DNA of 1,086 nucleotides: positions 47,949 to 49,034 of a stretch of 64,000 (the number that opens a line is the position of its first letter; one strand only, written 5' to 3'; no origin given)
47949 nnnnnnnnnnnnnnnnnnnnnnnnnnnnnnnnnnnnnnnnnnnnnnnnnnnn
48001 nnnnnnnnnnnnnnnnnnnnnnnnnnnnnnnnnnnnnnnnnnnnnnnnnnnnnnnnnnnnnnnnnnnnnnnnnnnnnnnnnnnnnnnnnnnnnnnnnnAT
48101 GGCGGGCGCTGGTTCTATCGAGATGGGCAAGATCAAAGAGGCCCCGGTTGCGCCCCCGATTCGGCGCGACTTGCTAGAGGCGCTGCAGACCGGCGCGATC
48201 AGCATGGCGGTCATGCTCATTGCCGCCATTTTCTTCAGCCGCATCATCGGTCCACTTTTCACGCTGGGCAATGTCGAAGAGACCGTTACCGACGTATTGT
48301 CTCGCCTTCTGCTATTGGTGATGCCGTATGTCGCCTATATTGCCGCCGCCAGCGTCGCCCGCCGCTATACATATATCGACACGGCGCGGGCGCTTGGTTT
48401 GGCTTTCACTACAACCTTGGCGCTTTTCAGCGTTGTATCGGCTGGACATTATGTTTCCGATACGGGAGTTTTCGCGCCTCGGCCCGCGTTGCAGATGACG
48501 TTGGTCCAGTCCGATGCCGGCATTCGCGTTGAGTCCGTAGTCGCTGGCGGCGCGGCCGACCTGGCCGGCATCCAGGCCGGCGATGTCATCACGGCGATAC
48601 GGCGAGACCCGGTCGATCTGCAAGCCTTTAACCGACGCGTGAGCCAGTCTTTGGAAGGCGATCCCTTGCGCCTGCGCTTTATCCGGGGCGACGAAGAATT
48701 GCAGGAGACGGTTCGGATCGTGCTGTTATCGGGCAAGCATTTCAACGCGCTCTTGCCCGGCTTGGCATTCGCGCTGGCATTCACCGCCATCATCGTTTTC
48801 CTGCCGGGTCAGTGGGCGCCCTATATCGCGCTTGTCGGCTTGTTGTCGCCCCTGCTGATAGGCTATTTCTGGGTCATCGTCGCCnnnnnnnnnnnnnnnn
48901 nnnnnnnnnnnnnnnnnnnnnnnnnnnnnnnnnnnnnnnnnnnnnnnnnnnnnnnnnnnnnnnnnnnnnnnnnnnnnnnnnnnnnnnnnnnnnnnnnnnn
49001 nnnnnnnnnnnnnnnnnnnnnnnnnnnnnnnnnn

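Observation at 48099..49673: ABC importer permease with a PDZ domain and four extra TM helices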

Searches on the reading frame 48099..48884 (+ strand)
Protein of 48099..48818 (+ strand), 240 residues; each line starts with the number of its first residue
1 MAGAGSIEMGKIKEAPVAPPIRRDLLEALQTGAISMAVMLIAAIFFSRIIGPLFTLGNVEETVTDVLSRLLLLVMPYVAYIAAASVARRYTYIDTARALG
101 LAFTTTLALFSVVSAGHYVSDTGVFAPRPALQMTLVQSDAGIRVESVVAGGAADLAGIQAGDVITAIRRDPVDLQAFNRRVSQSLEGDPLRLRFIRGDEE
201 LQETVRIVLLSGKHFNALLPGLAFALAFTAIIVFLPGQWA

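Call 15: search_protein_representatives(protein=window:48099-48818:+)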
Query: 240 residues. Proteins with E-value up to 0.001 (for the whole library): 1497; up to 1e-10: 107; up to 1e-30: 7. The best 150 are listed.
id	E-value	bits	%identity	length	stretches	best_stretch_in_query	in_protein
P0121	2.8e-89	315.2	66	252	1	8-240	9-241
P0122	6.8e-56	206.1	56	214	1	8-184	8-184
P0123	1.1e-43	166.2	43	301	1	26-237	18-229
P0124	2.6e-39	151.9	41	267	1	23-225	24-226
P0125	2.2e-38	148.9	62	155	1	11-135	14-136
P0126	2.6e-37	145.3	41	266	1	12-236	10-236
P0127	2.5e-31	125.8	63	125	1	12-117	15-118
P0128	3.0e-30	122.3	41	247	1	47-239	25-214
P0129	9.1e-27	110.9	38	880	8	97-198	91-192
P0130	3.1e-25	105.9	34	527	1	24-240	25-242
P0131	1.2e-24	103.9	40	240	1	30-226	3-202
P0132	1.7e-23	100.1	57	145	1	14-102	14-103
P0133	2.6e-23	99.6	35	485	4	111-225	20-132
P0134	8.8e-23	97.9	62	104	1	8-91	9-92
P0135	9.9e-21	91.2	35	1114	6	137-207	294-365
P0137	7.2e-20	88.3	33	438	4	131-209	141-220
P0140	3.4e-18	82.8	30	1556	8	144-201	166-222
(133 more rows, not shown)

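Call 20: find_related_loci(query=A3, collection=genome_contigs, flank=8000)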
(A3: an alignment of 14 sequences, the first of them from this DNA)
Query A3 (262 aa) in genome_contigs; peptide patterns used: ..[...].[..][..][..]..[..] (x = any residue, [..] = any of these).
96 stretches matched a pattern; 73 encode a relative of the query (tblastn E <= 1e-3); 73 distinct loci.
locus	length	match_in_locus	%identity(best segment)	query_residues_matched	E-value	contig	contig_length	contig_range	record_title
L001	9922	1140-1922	70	2-262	2e-114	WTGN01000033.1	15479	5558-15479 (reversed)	MAG: Chloroflexi bacterium isolate CO36388bin_16 NODE_1000_length_15479_cov_44.462526, whole genome shotgun sequence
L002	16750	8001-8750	71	11-262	4e-113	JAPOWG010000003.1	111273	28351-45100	MAG: Chloroflexota bacterium isolate COS2_bin_19 NODE_98_length_111273_cov_26.0548, whole genome shotgun sequence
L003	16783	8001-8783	69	2-262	3e-113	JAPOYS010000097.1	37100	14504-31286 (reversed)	MAG: Chloroflexota bacterium isolate COS4_bin_41 NODE_1065_length_37100_cov_15.8762, whole genome shotgun sequence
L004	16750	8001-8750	72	11-262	2e-112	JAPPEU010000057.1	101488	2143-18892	MAG: Chloroflexota bacterium isolate RHO1_bin_14 NODE_456_length_101488_cov_15.899806, whole genome shotgun sequence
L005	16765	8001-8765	69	8-262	2e-111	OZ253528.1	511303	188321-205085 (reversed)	MAG: Phototrophicaceae bacterium isolate 0ff4a915-8bd1-459e-aafb-96151c5a32eb genome assembly, chromosome: 1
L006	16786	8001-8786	67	1-262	9e-111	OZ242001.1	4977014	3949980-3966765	MAG: Phototrophicaceae bacterium isolate 90ebbc2a-e2a5-443f-8293-0c8ddafa7351 genome assembly, chromosome: 1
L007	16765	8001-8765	67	8-262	4e-110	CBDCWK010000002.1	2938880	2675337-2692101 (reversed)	MAG: Phototrophicaceae bacterium isolate f32f1df0-09ca-4fe9-aa92-803c8eb7a2e4 genome assembly, contig: contig_2, whole g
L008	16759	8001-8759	68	10-262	3e-109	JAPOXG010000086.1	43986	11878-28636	MAG: Chloroflexota bacterium isolate COS3_bin_1 NODE_326_length_43986_cov_125.582, whole genome shotgun sequence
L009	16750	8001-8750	68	11-262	8e-109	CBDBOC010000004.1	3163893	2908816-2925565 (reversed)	MAG: Phototrophicaceae bacterium isolate 4b271fc7-0b07-434c-9226-287aa46a9029 genome assembly, contig: contig_4, whole g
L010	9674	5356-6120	67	8-262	2e-108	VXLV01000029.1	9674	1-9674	MAG: Chloroflexi bacterium isolate SB0661_bin_21 NODE_4423_length_9674_cov_28.720865, whole genome shotgun sequence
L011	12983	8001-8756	68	11-262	2e-108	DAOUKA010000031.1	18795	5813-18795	MAG TPA_asm: Anaerolineae bacterium isolate S35_287 k185_170930, whole genome shotgun sequence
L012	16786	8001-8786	64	1-262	2e-107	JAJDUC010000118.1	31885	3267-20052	MAG: Anaerolineae bacterium isolate jk18x1bzbins.63 k141_379134, whole genome shotgun sequence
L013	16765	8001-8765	66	3-262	2e-107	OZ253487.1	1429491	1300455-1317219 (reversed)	MAG: Phototrophicaceae bacterium isolate e6849e2b-53ec-4272-8860-5706dd3a7f4a genome assembly, chromosome: 1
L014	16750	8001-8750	67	11-262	5e-107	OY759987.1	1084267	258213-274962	MAG: Aggregatilineales bacterium isolate 77605d95-9063-427a-b0a2-1f26f0f1d72f genome assembly, chromosome: 2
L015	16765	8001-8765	66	8-262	7e-107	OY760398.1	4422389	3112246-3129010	MAG: Aggregatilineales bacterium isolate 948f1344-b363-40c2-9c6d-9b25e8b84bf3 genome assembly, chromosome: 1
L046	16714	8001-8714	47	25-262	2e-64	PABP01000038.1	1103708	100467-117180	MAG: Anaerolineaceae bacterium isolate NAT117 112707, whole genome shotgun sequence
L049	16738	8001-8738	45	15-262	5e-56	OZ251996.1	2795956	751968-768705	MAG: Phototrophicaceae bacterium isolate 76fa7759-fd34-40b1-b227-d202cf6a303c genome assembly, chromosome: 1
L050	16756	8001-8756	40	10-262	3e-54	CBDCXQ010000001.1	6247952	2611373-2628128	MAG: Phototrophicaceae bacterium isolate 8d80f9c3-6d8e-4825-b8ae-9e3aa385a75f genome assembly, contig: contig_1, whole g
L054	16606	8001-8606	47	59-262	3e-50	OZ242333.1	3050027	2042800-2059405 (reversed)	MAG: Phototrophicaceae bacterium isolate 0698fd1b-318a-45cd-8340-6f35e9d2e71a genome assembly, chromosome: 1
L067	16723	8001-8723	35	23-262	1e-32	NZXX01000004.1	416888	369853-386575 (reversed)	MAG: Anaerolineaceae bacterium isolate NAT290 MHASMcontig_914091, whole genome shotgun sequence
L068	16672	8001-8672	35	39-262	6e-33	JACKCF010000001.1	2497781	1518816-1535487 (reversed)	MAG: Anaerolineaceae bacterium isolate HK-STAS-CHLO-40 HK-STAS-CHLO-40_1, whole genome shotgun sequence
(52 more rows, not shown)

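Call 30: search_protein_families(library=pfam, proteins=[P0133, P0137, P0129, P0135, P0140], max_evalue=0.001)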
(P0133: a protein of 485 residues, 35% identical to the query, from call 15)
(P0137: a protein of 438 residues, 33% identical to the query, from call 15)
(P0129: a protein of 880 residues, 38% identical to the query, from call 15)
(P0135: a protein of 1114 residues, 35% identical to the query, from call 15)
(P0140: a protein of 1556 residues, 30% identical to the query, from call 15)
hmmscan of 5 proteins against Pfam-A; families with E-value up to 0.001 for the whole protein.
P0133 (485 aa): 8 families
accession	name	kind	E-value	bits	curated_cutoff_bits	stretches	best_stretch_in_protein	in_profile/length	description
PF13180.12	PDZ_2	-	5.3e-66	219.3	27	4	138-217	1-80/80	PDZ domain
PF17820.7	PDZ_6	-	1e-44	150.5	27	4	153-206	2-54/54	PDZ domain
PF00595.29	PDZ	-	5.8e-35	120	23.2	3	136-204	8-80/81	PDZ domain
PF14685.13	PDZ_Tricorn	-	2.9e-18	66.1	25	2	381-438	25-83/88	Tricorn protease PDZ domain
PF19805.5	DUF6288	-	1.2e-13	51.4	26.3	0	51-89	4-47/402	Family of unknown function (DUF6288)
PF04495.20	GRASP55_65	-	3.2e-13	50.6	27.7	0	146-193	40-88/138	GRASP55/65 PDZ-like domain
PF11874.13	DUF3394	-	2e-09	37.8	28.2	0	33-76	105-149/181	Domain of unknown function (DUF3394)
PF21558.3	Pept_S41_N_bact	-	1.8e-05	24.9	27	0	241-272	3-34/87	Bacteroidetes, Peptidase, S41 family, N-terminal domain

P0137 (438 aa): 8 families
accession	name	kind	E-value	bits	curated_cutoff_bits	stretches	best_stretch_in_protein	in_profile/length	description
PF13180.12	PDZ_2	-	9.8e-54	180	27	4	139-218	1-80/80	PDZ domain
PF17820.7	PDZ_6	-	2.4e-35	120.5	27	4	154-193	2-41/54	PDZ domain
PF00595.29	PDZ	-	9.8e-35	119.2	23.2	4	137-205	8-80/81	PDZ domain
PF14685.13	PDZ_Tricorn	-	3.8e-11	43.3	25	0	42-92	29-80/88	Tricorn protease PDZ domain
PF04495.20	GRASP55_65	-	9.4e-10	39.4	27.7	1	34-101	44-111/138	GRASP55/65 PDZ-like domain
PF19805.5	DUF6288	-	5.3e-09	36.2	26.3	0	359-394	5-44/402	Family of unknown function (DUF6288)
PF11874.13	DUF3394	-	4.5e-06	26.9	28.2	0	185-279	61-148/181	Domain of unknown function (DUF3394)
PF11604.15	CusF_Ec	-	0.00071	19.8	27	0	73-97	43-67/72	Copper binding periplasmic protein CusF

P0129 (880 aa): 8 families
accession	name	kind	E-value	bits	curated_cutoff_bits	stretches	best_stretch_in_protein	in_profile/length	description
PF00595.29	PDZ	-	5.3e-87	286.7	23.2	8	733-806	5-80/81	PDZ domain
PF17820.7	PDZ_6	-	9.5e-69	227.4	27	8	756-796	2-40/54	PDZ domain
PF13180.12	PDZ_2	-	1.4e-34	118.6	27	0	535-583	3-49/80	PDZ domain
PF01984.25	dsDNA_bind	-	4.5e-19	69.1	26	0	398-453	18-74/106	Double-stranded DNA-binding domain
PF14685.13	PDZ_Tricorn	-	1e-13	51.5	25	0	457-480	36-59/88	Tricorn protease PDZ domain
PF01168.26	Ala_racemase_N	-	7.6e-11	42.6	24.1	0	297-338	95-136/220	Alanine racemase, N-terminal domain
PF23435.1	DUF7121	-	3.3e-05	23.9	29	0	577-627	238-287/307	Family of unknown function (DUF7121)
PF06277.17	EutA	-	9.4e-05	21.9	27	0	767-794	325-352/475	Ethanolamine utilisation protein EutA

P0135 (1114 aa): 7 families
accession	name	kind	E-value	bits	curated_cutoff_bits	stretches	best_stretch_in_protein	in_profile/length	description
PF13180.12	PDZ_2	-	4e-113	370.3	27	6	736-814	2-80/80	PDZ domain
PF17820.7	PDZ_6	-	1.5e-68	226.8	27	6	750-803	2-54/54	PDZ domain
PF00595.29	PDZ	-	5.5e-61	203.3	23.2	6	23-91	8-80/81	PDZ domain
PF14685.13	PDZ_Tricorn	-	4.3e-23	81.6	25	1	756-811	30-87/88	Tricorn protease PDZ domain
PF04495.20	GRASP55_65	-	6.9e-17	62.5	27.7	0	426-472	44-91/138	GRASP55/65 PDZ-like domain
PF11874.13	DUF3394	-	5.1e-08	33.2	28.2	0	176-212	112-148/181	Domain of unknown function (DUF3394)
PF21558.3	Pept_S41_N_bact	-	1.3e-07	31.8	27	0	48-69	14-35/87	Bacteroidetes, Peptidase, S41 family, N-terminal domain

P0140 (1556 aa): 7 families
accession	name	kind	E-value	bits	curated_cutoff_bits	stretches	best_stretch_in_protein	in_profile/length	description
PF00595.29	PDZ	-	2.1e-132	432.2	23.2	12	1153-1224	8-78/81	PDZ domain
PF17820.7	PDZ_6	-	1.1e-92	304.1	27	7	1174-1226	1-54/54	PDZ domain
PF13180.12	PDZ_2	-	1.9e-49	166.3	27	0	351-389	13-51/80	PDZ domain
PF17816.7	PDZ_4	-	7.6e-15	55.6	23.1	0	673-697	27-51/114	PDZ domain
PF14685.13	PDZ_Tricorn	-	8.9e-10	38.9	25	0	367-389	37-61/88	Tricorn protease PDZ domain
PF21558.3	Pept_S41_N_bact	-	1e-07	32.2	27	0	359-390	11-42/87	Bacteroidetes, Peptidase, S41 family, N-terminal domain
PF07591.16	PT-HINT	-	0.0002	22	27.7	0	1063-1089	71-96/137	Pretoxin HINT domain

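Call 44: search_protein_families(library=pfam, proteins=[window:48099-48812:+], max_evalue=10)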
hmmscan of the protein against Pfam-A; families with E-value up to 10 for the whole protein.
window:48099-48812:+ (238 aa): 4 families
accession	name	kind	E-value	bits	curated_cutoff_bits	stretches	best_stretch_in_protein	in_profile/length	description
PF13180.12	PDZ_2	-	2.9e-08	34.3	27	1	133-205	5-78/80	PDZ domain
PF17820.7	PDZ_6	-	5.3e-07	29.7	27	1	144-167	2-25/54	PDZ domain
PF00595.29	PDZ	-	4.5e-06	27.4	23.2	1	139-171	24-56/81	PDZ domain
PF06345.17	Drf_DAD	-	0.16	12.5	27.3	1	25-32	6-13/15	DRF Autoregulatory Domain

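Call 45: search_solved_structures(query=A3, max_evalue=1, show_alignments=2)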
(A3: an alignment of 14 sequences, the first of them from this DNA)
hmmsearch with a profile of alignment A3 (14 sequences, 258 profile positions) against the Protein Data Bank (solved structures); distinct sequences matched with E-value up to 1: 223 (the best 60 are shown).
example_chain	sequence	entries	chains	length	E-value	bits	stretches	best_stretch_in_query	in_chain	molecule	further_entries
4a8a_A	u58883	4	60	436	4.7e-18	68.8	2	133-221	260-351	PERIPLASMIC PH-DEPENDENT SERINE ENDOPROTEASE DEGQ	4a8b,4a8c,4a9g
8kic_D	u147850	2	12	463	5.2e-18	68.6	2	133-221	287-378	peptidase Do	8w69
3otp_A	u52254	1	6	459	1.2e-13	54.3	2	130-211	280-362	Protease do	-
3mh4_A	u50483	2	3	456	1.4e-13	54.1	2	130-211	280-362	Protease do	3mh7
3mh5_A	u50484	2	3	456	1.4e-13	54.1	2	130-211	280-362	Protease do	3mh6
6jjk_A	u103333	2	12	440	1.5e-13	54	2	130-211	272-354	Periplasmic serine endoprotease DegP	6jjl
1ky9_A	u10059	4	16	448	1.5e-13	54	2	130-211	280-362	PROTEASE DO | Periplasmic serine endoprotease DegP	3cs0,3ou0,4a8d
2zle_A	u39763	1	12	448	1.6e-13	54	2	130-211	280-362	Protease do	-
6jjo_A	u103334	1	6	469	1.7e-13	53.8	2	130-211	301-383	Periplasmic serine endoprotease DegP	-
22kg_A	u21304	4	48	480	6.6e-13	51.9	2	133-203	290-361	Probable periplasmic serine endoprotease DegP-like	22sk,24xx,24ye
6z05_A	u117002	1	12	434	1.5e-12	50.7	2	133-201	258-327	DegQ family serine endoprotease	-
7xs0_A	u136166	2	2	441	2.2e-11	46.9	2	133-212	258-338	Periplasmic serine endoprotease DegP-like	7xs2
5y2d_A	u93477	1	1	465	2.6e-11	46.6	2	133-212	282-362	Periplasmic serine endoprotease DegP-like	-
5b6l_A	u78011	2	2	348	7.3e-10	41.9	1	134-207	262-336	Putative serine protease HhoA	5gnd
5t69_A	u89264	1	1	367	9.9e-10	41.5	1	134-206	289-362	Putative serine protease HhoA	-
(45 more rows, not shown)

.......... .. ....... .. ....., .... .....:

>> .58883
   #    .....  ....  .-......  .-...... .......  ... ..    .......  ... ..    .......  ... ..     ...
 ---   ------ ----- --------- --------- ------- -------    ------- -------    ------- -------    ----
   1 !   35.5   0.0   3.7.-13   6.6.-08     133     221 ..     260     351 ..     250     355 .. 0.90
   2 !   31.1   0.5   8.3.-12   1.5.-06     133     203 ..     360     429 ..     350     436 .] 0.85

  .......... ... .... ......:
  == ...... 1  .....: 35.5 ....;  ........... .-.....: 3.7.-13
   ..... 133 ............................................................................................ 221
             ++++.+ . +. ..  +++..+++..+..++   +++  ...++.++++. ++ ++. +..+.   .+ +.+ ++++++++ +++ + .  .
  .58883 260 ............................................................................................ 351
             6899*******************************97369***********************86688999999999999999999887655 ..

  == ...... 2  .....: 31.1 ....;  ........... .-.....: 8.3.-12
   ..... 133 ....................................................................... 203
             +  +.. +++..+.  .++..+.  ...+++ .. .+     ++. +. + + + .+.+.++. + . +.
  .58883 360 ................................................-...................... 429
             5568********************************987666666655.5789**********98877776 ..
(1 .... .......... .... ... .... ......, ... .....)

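Call 65: search_protein_families(library=pfam, proteins=[L046:10838-11830:+, L046:4484-5215:-, L049:10615-11904:+, L049:11961-12941:+, L054:10482-11768:+, L067:10609-11370:-, L067:4629-5360:-, L068:10667-11551:-, L050:4180-5331:+, L046:2707-4329:+], max_evalue=0.00001)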
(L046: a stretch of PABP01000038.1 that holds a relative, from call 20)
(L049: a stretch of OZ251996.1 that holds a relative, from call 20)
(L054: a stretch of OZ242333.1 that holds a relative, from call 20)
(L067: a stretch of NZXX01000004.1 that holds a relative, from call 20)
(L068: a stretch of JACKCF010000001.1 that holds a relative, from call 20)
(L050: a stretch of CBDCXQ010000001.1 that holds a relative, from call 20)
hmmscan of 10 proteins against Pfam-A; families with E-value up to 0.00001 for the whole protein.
L046:10838-11830:+ (330 aa): 1 family
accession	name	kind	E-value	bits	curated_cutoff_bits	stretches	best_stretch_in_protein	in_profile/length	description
PF01261.30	AP_endonuc_2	-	3.5e-26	92.9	31.1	1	37-316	4-234/249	Xylose isomerase-like TIM barrel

L046:4484-5215:- (243 aa): 2 families
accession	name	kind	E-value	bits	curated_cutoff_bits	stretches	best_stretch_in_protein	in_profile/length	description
PF07702.18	UTRA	-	9.5e-26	90.7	23.8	1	100-233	5-140/141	UTRA domain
PF00392.27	GntR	-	9e-21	73.7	27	1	11-73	2-64/64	Bacterial regulatory proteins, gntR family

L049:10615-11904:+ (429 aa): 1 family
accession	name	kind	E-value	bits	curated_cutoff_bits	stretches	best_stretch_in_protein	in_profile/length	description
PF07690.21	MFS_1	-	3.4e-42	145.1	33.4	2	33-284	1-254/347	Major Facilitator Superfamily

L049:11961-12941:+ (326 aa): 1 family
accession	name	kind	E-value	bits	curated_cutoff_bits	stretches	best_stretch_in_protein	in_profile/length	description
PF14338.12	Mrr_N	-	1.3e-28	99.4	29.5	1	8-91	3-86/87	Mrr N-terminal domain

L054:10482-11768:+ (428 aa): 2 families
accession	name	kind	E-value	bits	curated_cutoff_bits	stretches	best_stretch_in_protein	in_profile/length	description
PF07690.21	MFS_1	-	8.1e-45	153.7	33.4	2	33-283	2-254/347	Major Facilitator Superfamily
PF00083.30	Sugar_tr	-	2e-12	47.2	22.3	1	83-204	67-194/452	Sugar (and other) transporter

L067:10609-11370:- (253 aa): 0 families

L067:4629-5360:- (243 aa): 2 families
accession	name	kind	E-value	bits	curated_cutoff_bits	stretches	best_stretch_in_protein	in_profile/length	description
PF07702.18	UTRA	-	2.5e-32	112.1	23.8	1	102-238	2-140/141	UTRA domain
PF00392.27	GntR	-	5.5e-20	71.2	27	1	16-78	2-64/64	Bacterial regulatory proteins, gntR family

L068:10667-11551:- (294 aa): 1 family
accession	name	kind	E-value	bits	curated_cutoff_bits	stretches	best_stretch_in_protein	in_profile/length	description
PF00528.27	BPD_transp_1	-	2.7e-20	73.3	26.4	1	108-286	7-181/184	Binding-protein-dependent transport system inner membrane component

L050:4180-5331:+ (383 aa): 4 families
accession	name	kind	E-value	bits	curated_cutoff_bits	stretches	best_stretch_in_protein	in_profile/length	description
PF13377.12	Peripla_BP_3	-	1.6e-31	110.1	26.5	1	207-378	1-167/167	Periplasmic binding protein-like domain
PF00532.27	Peripla_BP_1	-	5e-15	56.2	22.2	1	111-354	13-259/281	Periplasmic binding proteins and sugar binding domain of LacI family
PF00356.27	LacI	-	5.9e-09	36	27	1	37-80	1-44/46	Bacterial regulatory proteins, lacI family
PF13407.12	Peripla_BP_4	-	1.4e-08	35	35.1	1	108-323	7-218/258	Periplasmic binding protein domain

L046:2707-4329:+ (540 aa): 2 families
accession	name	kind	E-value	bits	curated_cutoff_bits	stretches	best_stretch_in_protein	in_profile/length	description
PF07969.17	Amidohydro_3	-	4.8e-17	63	29.7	1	51-516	6-471/472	Amidohydrolase family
PF01979.26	Amidohydro_1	-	7e-09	35.8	25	0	430-515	264-344/345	Amidohydrolase family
